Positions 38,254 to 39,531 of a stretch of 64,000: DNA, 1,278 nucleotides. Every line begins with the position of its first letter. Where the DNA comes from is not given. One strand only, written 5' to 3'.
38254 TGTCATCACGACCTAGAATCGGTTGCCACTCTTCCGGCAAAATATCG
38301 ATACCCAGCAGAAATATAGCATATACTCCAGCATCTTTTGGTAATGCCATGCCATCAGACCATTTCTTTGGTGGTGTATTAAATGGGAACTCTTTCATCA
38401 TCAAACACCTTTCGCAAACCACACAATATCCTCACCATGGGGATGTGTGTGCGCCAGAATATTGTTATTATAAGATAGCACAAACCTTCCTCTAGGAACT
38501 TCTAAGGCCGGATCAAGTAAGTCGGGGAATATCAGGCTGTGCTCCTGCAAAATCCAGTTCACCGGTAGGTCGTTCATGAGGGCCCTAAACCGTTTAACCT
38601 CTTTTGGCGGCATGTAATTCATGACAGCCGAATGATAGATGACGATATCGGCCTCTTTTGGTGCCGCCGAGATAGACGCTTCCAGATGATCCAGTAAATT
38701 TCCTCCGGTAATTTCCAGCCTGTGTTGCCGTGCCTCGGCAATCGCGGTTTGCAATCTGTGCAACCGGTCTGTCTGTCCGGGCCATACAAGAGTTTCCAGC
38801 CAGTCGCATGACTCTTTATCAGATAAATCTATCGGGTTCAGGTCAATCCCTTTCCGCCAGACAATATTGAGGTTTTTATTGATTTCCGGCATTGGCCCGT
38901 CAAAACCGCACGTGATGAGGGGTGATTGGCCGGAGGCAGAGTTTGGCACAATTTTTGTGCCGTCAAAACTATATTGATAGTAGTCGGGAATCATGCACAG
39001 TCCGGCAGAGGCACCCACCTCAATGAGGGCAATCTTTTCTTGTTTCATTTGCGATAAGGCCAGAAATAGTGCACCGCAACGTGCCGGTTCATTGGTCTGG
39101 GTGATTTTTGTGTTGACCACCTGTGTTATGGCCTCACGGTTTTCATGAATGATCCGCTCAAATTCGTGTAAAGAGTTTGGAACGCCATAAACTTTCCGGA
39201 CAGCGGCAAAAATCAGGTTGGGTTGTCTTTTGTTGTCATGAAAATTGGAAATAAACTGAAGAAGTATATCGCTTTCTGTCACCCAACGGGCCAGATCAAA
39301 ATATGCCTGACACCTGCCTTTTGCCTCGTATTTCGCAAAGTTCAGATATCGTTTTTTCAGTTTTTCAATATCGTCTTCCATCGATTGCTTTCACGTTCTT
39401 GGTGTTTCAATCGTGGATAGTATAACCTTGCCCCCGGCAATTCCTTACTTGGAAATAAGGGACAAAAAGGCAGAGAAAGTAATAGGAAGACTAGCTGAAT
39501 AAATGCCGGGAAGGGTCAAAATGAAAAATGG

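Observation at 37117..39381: Compact three-gene module: DUF2332-like, GIY-YIG nuclease (amber-interrupted) and an RlmJ-like protein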

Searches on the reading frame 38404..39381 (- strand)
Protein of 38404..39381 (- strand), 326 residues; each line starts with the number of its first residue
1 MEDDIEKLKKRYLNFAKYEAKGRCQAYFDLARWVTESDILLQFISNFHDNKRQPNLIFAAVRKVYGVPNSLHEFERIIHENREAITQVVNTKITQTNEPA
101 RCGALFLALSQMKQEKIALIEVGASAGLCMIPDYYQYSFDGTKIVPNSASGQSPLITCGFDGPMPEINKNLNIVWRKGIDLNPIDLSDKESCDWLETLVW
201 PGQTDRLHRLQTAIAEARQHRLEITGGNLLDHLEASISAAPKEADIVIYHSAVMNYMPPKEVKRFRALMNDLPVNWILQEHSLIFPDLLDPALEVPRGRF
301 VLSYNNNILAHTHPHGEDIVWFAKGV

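Call 7: search_protein_families(library=pfam, proteins=[window:38404-39381:-], max_evalue=1)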
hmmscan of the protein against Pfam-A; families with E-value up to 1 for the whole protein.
window:38404-39381:- (326 aa): 1 family
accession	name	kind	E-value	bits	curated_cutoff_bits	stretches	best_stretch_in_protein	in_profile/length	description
PF10094.14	DUF2332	-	1.2e-62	212.8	25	1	10-321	2-334/334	Uncharacterized protein conserved in bacteria (DUF2332)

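Call 8: search_protein_families(library=ncbifam, proteins=[window:38404-39381:-], max_evalue=1)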
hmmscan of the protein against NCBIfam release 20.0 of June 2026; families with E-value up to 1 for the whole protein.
window:38404-39381:- (326 aa): 0 families

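Call 9: search_protein_families(library=padloc, proteins=[window:38404-39381:-], max_evalue=1)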
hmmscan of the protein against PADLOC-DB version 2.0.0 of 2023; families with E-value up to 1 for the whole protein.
window:38404-39381:- (326 aa): 0 families

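Call 10: search_protein_families(library=phrogs, proteins=[window:38404-39381:-], max_evalue=1)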
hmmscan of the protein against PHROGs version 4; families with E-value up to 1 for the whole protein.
window:38404-39381:- (326 aa): 0 families

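Call 21: find_homologous_proteins(query=window:38404-39381:-)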
Query window:38404-39381:- (326 aa): 3163 proteins with E <= 0.001 among 4861 candidates; the best 120 are listed.
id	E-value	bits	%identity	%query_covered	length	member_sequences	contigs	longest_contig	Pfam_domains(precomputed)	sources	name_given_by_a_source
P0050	5.8e-222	754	100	100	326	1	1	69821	PF10094.15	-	-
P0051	3.2e-146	505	67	99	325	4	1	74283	PF10094.15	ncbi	-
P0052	3.8e-121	422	57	99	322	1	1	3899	PF10094.15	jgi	jgi:hypothetical protein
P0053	1.6e-105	371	53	99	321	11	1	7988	PF10094.15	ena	-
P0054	1.6e-82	295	45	99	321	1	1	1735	PF10094.15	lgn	-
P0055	1.9e-81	292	43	99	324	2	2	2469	PF10094.15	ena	-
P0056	3.9e-81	291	48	87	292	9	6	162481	PF10094.15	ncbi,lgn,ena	-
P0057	1.3e-80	289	44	98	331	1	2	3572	PF10094.15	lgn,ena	-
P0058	3.1e-80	288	43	99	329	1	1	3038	PF10094.15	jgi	jgi:hypothetical protein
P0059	3.4e-79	284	47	87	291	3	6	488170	PF10094.15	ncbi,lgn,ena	-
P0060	4.1e-79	284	43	98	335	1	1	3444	PF10094.15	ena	-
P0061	9.7e-78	280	43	98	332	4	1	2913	PF10094.15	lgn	-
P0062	1.6e-77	279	45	98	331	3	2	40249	PF10094.15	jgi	-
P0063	1.8e-77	279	43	97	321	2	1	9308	PF10094.15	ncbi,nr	ncbi:MAG TPA: DUF2332 domain-containing protein [Longimicrobiaceae bacterium]|nr:DUF2332 domain-cont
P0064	7.5e-77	277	44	99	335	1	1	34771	PF10094.15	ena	-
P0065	1.8e-76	275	40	99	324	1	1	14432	PF10094.15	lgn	-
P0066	3.9e-76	274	44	97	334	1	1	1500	PF10094.15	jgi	jgi:hypothetical protein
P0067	6.6e-76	274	44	98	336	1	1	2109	PF10094.15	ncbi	-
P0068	2.1e-75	272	43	98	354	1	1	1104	PF10094.15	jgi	jgi:hypothetical protein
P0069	2.8e-75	272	43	97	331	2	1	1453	PF10094.15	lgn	-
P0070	4.7e-75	271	41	99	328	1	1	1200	PF10094.15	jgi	jgi:hypothetical protein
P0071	1.0e-74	270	43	98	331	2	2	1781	PF10094.15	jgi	jgi:hypothetical protein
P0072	1.4e-74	269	42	98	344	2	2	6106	PF10094.15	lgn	-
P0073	3.7e-74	268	41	98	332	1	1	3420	PF10094.15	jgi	jgi:hypothetical protein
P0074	6.6e-74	267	43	98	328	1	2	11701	PF10094.15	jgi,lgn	jgi:hypothetical protein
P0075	6.8e-74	267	42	98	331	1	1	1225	PF10094.15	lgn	-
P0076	6.8e-74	267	41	99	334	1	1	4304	PF10094.15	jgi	jgi:hypothetical protein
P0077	1.1e-73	266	40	99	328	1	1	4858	PF10094.15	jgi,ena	-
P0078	2.3e-73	265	43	98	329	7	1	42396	PF10094.15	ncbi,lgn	ncbi:DUF2332 domain-containing protein [soil metagenome]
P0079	4.4e-73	264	42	98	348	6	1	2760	PF10094.15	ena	-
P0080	5.1e-73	264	41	98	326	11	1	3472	PF10094.15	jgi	jgi:hypothetical protein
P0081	5.7e-73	264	43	99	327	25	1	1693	PF10094.15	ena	-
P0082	6.6e-73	264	43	99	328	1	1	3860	PF10094.15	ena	-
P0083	9.3e-73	263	42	98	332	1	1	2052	PF10094.15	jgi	-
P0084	1.0e-72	263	42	98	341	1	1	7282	PF10094.15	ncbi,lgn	-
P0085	2.0e-72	262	41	99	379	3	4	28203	PF10094.15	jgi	jgi:hypothetical protein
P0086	2.2e-72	262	42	99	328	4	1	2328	PF10094.15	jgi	jgi:hypothetical protein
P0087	2.3e-72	262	42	98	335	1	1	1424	PF10094.15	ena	-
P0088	2.6e-72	262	40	97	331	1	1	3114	PF10094.15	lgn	-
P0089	3.3e-72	261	40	99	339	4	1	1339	PF10094.15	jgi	jgi:hypothetical protein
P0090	3.4e-72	261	40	99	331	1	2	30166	PF10094.15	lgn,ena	-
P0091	7.3e-72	260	41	98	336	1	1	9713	PF10094.15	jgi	jgi:hypothetical protein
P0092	9.3e-72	260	40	98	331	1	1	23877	PF10094.15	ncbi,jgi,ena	-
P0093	9.5e-72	260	42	98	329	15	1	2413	PF10094.15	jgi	jgi:hypothetical protein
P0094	1.3e-71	260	41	99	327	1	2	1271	PF10094.15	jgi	-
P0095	1.4e-71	259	40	98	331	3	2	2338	PF10094.15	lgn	-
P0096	1.4e-71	259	40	99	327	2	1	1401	PF10094.15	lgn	-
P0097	2.0e-71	259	43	98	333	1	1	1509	PF10094.15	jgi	jgi:hypothetical protein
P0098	2.1e-71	259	40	98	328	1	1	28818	PF10094.15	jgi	jgi:hypothetical protein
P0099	2.3e-71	259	41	98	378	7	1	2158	PF10094.15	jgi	jgi:hypothetical protein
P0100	2.7e-71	258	40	99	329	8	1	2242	PF10094.15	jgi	jgi:hypothetical protein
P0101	2.9e-71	258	42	99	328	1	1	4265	PF10094.15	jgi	jgi:hypothetical protein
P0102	3.0e-71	258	41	99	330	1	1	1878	PF10094.15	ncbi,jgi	-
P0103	3.1e-71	258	43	99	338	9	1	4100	PF10094.15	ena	-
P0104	3.3e-71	258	42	97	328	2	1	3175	PF10094.15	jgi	jgi:hypothetical protein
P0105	3.7e-71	258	42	99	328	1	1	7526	PF10094.15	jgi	jgi:hypothetical protein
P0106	4.3e-71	258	40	99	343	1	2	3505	PF10094.15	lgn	-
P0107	4.4e-71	258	40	99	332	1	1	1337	PF10094.15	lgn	-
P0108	4.6e-71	258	40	99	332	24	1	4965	PF10094.15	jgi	jgi:hypothetical protein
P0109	4.9e-71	258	40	98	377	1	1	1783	PF10094.15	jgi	jgi:hypothetical protein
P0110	5.9e-71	257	42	98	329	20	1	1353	PF10094.15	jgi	-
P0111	6.1e-71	257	41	97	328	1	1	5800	PF10094.15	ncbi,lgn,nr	ncbi:MAG TPA: DUF2332 domain-containing protein [Longimicrobium sp.]|nr:DUF2332 domain-containing pr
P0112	6.8e-71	257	41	97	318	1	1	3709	PF10094.15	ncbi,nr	ncbi:MAG: DUF2332 domain-containing protein [Roseiflexaceae bacterium]|nr:DUF2332 domain-containing 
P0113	9.5e-71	257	42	99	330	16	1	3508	PF10094.15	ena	-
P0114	9.7e-71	257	41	98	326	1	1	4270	PF10094.15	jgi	jgi:hypothetical protein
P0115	1.1e-70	256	39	99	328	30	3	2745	PF10094.15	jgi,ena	jgi:hypothetical protein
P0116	1.1e-70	256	41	99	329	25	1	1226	PF10094.15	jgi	jgi:hypothetical protein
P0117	1.3e-70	256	40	99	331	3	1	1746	PF10094.15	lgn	-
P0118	1.4e-70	256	40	99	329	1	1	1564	PF10094.15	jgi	jgi:hypothetical protein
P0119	1.8e-70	256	40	98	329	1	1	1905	PF10094.15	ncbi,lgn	-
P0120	1.8e-70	256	41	97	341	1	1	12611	PF10094.15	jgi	jgi:hypothetical protein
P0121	1.8e-70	256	42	98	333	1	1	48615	PF10094.15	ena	-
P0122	1.8e-70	256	42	99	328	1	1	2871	PF10094.15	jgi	jgi:hypothetical protein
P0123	1.8e-70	256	42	99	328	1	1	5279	PF10094.15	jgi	jgi:hypothetical protein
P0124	1.9e-70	256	42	99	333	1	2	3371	PF10094.15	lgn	-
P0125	1.9e-70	256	42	99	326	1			PF10094.15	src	-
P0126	2.0e-70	256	39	99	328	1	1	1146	PF10094.15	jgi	jgi:hypothetical protein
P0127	2.1e-70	256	40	98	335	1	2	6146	PF10094.15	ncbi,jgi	jgi:hypothetical protein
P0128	2.2e-70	255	42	99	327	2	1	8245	PF10094.15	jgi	jgi:hypothetical protein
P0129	2.4e-70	255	41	97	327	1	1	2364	PF10094.15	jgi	jgi:hypothetical protein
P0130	2.5e-70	255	42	98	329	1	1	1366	PF10094.15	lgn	-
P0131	2.5e-70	255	42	99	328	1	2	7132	PF10094.15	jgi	jgi:hypothetical protein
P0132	2.5e-70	255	42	99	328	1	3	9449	PF10094.15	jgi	jgi:hypothetical protein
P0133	3.0e-70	255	41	99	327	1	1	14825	PF10094.15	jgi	jgi:hypothetical protein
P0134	3.2e-70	255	42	99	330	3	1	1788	PF10094.15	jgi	-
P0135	3.3e-70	255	41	98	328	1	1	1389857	PF10094.15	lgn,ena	-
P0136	3.5e-70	255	42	98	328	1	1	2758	PF10094.15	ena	-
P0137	3.5e-70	255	39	99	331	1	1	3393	PF10094.15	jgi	jgi:hypothetical protein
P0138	3.6e-70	255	42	99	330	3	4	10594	PF10094.15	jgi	jgi:hypothetical protein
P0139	3.6e-70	255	40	99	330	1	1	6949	PF10094.15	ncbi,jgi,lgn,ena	-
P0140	3.8e-70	255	43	99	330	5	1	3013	PF10094.15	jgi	jgi:hypothetical protein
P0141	4.2e-70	255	41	98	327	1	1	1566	PF10094.15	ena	-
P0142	5.0e-70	254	41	98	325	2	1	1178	PF10094.15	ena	-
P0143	5.0e-70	254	40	99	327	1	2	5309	PF10094.15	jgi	jgi:hypothetical protein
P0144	5.0e-70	254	41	99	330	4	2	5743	PF10094.15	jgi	jgi:hypothetical protein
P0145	6.8e-70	254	40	98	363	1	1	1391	PF10094.15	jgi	jgi:hypothetical protein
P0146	7.1e-70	254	41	98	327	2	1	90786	PF10094.15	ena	-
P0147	7.4e-70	254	43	98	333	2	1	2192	PF10094.15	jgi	jgi:hypothetical protein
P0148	7.6e-70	254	41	98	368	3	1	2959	PF10094.15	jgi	jgi:hypothetical protein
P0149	7.7e-70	254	41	99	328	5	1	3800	PF10094.15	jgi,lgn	jgi:hypothetical protein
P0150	7.9e-70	254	41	98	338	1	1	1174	PF10094.15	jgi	jgi:hypothetical protein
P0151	7.9e-70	254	42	97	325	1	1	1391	PF10094.15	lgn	-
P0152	8.0e-70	254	43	97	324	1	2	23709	PF10094.15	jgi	jgi:hypothetical protein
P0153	9.3e-70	253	42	99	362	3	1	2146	PF10094.15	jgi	jgi:hypothetical protein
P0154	1.0e-69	253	39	99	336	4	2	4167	PF10094.15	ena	-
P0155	1.1e-69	253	41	99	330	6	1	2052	PF10094.15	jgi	jgi:hypothetical protein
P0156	1.5e-69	253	41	98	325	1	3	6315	PF10094.15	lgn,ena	-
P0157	1.8e-69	252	41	99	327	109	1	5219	PF10094.15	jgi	jgi:hypothetical protein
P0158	2.0e-69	252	41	98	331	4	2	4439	PF10094.15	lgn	-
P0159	2.3e-69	252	42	97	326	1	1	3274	PF10094.15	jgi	-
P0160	2.5e-69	252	40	98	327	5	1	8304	PF10094.15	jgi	jgi:hypothetical protein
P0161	2.6e-69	252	41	99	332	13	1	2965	PF10094.15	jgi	jgi:hypothetical protein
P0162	2.9e-69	252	42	98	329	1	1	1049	PF10094.15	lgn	-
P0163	3.0e-69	252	41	99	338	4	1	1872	PF10094.15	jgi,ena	-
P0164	3.2e-69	252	42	98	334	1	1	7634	PF10094.15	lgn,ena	-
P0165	3.3e-69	252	40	99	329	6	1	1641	PF10094.15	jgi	jgi:hypothetical protein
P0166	3.3e-69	252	40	98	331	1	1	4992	PF10094.15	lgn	-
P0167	3.4e-69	252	40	98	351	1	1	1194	PF10094.15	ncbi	-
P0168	3.7e-69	251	42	99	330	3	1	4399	PF10094.15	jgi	jgi:hypothetical protein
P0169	4.0e-69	251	40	98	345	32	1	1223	PF10094.15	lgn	-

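Call 22: find_encoding_contigs(protein=P0051, flank=8000, max_places=3)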
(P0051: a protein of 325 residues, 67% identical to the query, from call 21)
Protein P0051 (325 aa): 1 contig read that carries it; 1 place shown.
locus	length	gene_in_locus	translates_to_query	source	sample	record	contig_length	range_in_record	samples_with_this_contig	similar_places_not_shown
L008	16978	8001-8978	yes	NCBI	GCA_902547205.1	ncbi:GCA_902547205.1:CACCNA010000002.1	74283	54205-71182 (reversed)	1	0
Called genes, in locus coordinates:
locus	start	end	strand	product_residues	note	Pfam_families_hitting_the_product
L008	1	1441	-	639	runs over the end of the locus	PF13292:DXP_synthase_N, PF00456:Transketolase_N (faint), PF00676:E1_dh (weak), PF02779:Transket_pyr, PF02780:Transketolase_C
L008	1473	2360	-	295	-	PF00348:polyprenyl_synt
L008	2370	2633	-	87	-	PF02609:Exonuc_VII_S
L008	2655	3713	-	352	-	PF00753:Lactamase_B, PF21221:B_lactamase-like_C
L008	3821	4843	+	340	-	PF00106:adh_short, PF01370:Epimerase (weak), PF08659:KR, PF13561:adh_short_C2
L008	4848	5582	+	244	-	PF01300:Sua5_yciO_yrdC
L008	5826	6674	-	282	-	PF13468:Glyoxalase_3, PF13669:Glyoxalase_4 (weak), PF00903:Glyoxalase (weak), PF13669:Glyoxalase_4 (weak)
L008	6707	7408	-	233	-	PF02586:SRAP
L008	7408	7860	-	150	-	PF02643:DUF192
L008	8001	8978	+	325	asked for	PF10094:DUF2332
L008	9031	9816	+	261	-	PF00106:adh_short, PF08659:KR, PF13561:adh_short_C2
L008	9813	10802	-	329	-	PF08240:ADH_N, PF00107:ADH_zinc_N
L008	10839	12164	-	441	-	PF01979:Amidohydro_1, PF12890:DHOase (weak)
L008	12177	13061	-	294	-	-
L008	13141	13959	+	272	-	PF25455:Beta-barrel_CAF17_C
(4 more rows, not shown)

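Call 23: find_encoding_contigs(protein=P0059, flank=5000, max_places=3)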
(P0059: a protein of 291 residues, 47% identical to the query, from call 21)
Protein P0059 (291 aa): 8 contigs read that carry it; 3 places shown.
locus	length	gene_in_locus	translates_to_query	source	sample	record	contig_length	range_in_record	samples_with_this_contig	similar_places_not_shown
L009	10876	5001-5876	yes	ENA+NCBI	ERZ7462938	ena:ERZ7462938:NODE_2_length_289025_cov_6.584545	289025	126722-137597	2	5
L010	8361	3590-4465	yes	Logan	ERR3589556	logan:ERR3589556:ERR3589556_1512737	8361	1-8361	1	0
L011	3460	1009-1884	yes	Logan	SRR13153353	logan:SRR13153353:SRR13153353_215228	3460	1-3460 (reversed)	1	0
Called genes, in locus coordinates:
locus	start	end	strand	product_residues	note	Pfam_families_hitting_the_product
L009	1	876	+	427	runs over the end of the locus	PF01546:Peptidase_M20, PF07687:M20_dimer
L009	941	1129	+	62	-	PF10276:zf-CHCC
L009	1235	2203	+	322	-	PF00326:Peptidase_S9 (faint), PF00561:Abhydrolase_1, PF12146:Hydrolase_4, PF12697:Abhydrolase_6, PF03096:Ndr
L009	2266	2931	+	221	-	PF22531:DUF7002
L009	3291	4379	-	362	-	PF00753:Lactamase_B (weak), PF13483:Lactamase_B_3, PF12706:Lactamase_B_2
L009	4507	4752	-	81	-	-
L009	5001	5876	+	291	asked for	PF10094:DUF2332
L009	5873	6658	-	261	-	PF00994:MoCF_biosynth, PF24102:FLAD1_M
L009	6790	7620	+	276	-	PF00557:Peptidase_M24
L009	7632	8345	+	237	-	PF20582:UPF0758_N (weak), PF04002:RadC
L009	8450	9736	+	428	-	PF00206:Lyase_1, PF10397:ADSL_C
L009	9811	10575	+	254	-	PF01259:SAICAR_synt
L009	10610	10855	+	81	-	PF02700:PurS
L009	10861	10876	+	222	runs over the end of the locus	PF07685:GATase_3 (weak), PF13507:GATase_5, PF01965:DJ-1_PfpI (faint)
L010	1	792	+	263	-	?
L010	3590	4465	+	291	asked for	PF10094:DUF2332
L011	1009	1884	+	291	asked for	PF10094:DUF2332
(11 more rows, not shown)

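Call 92: search_solved_structures(query=A11, max_evalue=1)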
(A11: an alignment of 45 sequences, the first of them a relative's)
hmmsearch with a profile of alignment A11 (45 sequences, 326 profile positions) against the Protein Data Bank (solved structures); distinct sequences matched with E-value up to 1: 0.

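Call 100: predict_structure(alignment_id=A11)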
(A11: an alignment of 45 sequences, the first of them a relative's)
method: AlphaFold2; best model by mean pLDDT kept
length: 326 residues; sequences in the alignment: 45
mean_pLDDT: 94.5   pTM: 0.89
mean pLDDT of the five models: 94.5, 94.0, 93.9, 93.6, 92.7
residues with pLDDT >= 90: 292; 70-90: 30; 50-70: 2; < 50: 2
segments of 3 or more residues with pLDDT < 50: none
pLDDT, mean of each block of 10 residues (from residue 1): 90 95 96 98 97 97 98 98 98 87 96 94 93 97 95 94 93 97 94 95 92 95 95 97 97 92 96 97 92 91 96 94 70
secondary structure, 60 per line:
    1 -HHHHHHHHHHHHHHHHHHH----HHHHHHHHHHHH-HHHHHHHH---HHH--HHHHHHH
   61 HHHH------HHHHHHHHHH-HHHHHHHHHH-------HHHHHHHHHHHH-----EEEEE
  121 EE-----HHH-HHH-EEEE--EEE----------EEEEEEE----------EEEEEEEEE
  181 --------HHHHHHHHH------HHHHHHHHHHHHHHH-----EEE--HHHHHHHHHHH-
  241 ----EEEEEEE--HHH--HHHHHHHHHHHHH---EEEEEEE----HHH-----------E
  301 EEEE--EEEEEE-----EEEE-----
elements in order: H2-20 H25-36 H38-45 H54-64 H71-80 H82-91 H99-110 E116-122 E136-139 E142-144 E155-161 E172-180 H189-197 H204-218 E224-226 H229-239 E245-251 H259-271 E275-281 E300-304 E307-312 E318-321

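Call 106: fold_search(model_id=the predicted structure, library=pdb)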
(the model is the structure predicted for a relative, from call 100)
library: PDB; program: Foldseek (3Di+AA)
matches with E <= 10: 531; with E <= 0.001: 6
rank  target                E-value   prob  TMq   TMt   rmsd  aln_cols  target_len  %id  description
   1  1rjd_C                3.3e-04  0.99  0.24  0.24  11.9       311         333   11  Structure of PPM1, a leucine carboxy methyltransferase involved in the regulation of protein phosphatase 2A activity (released 2003-12-02)
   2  1rjg                  3.5e-04  0.98  0.26  0.29  11.8       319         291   11  Structure of PPM1, a leucine carboxy methyltransferase involved in the regulation of protein phosphatase 2A activity (released 2003-12-02)
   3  2ob2_A                5.0e-04  0.98  0.25  0.25  11.9       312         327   11  ppm1 in the absence of 1,8-ANS (cf 1JD) (released 2007-01-30)
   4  2ob1_A                5.6e-04  0.97  0.25  0.25  11.6       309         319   11  ppm1 with 1,8-ANS (released 2007-01-30)
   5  1rjd_A                6.7e-04  0.99  0.27  0.27  11.9       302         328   12  Structure of PPM1, a leucine carboxy methyltransferase involved in the regulation of protein phosphatase 2A activity (released 2003-12-02)
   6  1rjd_B                8.4e-04  0.97  0.24  0.24  11.9       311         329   11  Structure of PPM1, a leucine carboxy methyltransferase involved in the regulation of protein phosphatase 2A activity (released 2003-12-02)
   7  1rjf_C                2.5e-03  0.82  0.23  0.23  12.6       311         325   10  Structure of PPM1, a leucine carboxy methyltransferase involved in the regulation of protein phosphatase 2A activity (released 2003-12-02)
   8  6kpd_C                3.4e-03  0.90  0.28  0.25  14.6       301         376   12  The crystal structure of the BALDIBIS/IDD9 bound to the homodimeric SCL3 (released 2020-09-02)
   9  1rjf_B                3.4e-03  0.85  0.24  0.24  11.9       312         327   12  Structure of PPM1, a leucine carboxy methyltransferase involved in the regulation of protein phosphatase 2A activity (released 2003-12-02)
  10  8zx0_B                4.6e-03  0.84  0.27  0.33  14.5       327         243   13  Crystal Structure of CntL in complex with a dual-site inhibitor (released 2024-11-06)
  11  8zx0_A                4.6e-03  0.80  0.27  0.33  14.4       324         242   13  Crystal Structure of CntL in complex with a dual-site inhibitor (released 2024-11-06)
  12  9o4k_A                4.8e-03  0.72  0.26  0.22  14.4       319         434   12  Cryo-EM Structure of the Arabidopsis GA3-GID1A-RGA-SLY1-ASK1 Complex (released 2025-07-23)
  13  5k09_C                5.1e-03  0.93  0.27  0.37   9.4       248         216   10  Crystal Structure of COMT in complex with a thiazole ligand (released 2016-09-07)
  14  6kpb_C                6.4e-03  0.75  0.24  0.22  13.6       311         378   12  The crystal structure of the JACKDAW/IDD10 bound to the homodimeric SCL3 (released 2020-09-02)
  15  6ifw_B                7.2e-03  1.00  0.28  0.40   7.1       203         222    8  crystal structure of chimeric construct of KsgA with loop 1 from erm (released 2019-01-30)
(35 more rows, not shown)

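Call 116: find_encoding_contigs(protein=P0053, flank=4000, max_places=2)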
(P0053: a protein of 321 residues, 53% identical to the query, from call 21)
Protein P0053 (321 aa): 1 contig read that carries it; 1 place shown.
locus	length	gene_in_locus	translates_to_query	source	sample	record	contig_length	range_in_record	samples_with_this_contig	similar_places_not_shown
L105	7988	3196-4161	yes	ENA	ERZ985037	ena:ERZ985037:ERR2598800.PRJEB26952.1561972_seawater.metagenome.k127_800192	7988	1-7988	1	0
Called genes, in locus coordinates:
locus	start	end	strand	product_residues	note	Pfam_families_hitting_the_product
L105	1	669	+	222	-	?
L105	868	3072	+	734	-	PF07715:Plug, PF00593:TonB_dep_Rec_b-barrel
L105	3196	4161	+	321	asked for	PF10094:DUF2332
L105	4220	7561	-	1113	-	PF03382:DUF285, PF00353:HemolysinCabind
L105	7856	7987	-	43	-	?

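Call 117: find_encoding_contigs(protein=P0052, flank=4000, max_places=2)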
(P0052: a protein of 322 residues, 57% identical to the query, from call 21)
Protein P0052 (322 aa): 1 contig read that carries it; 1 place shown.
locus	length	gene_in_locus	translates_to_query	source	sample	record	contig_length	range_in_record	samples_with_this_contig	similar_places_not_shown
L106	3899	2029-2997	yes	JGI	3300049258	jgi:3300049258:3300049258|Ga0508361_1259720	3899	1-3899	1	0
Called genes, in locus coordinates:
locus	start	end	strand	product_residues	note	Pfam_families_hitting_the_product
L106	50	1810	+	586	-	PF01019:G_glu_transpept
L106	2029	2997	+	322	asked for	PF10094:DUF2332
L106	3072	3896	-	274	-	PF02685:Glucokinase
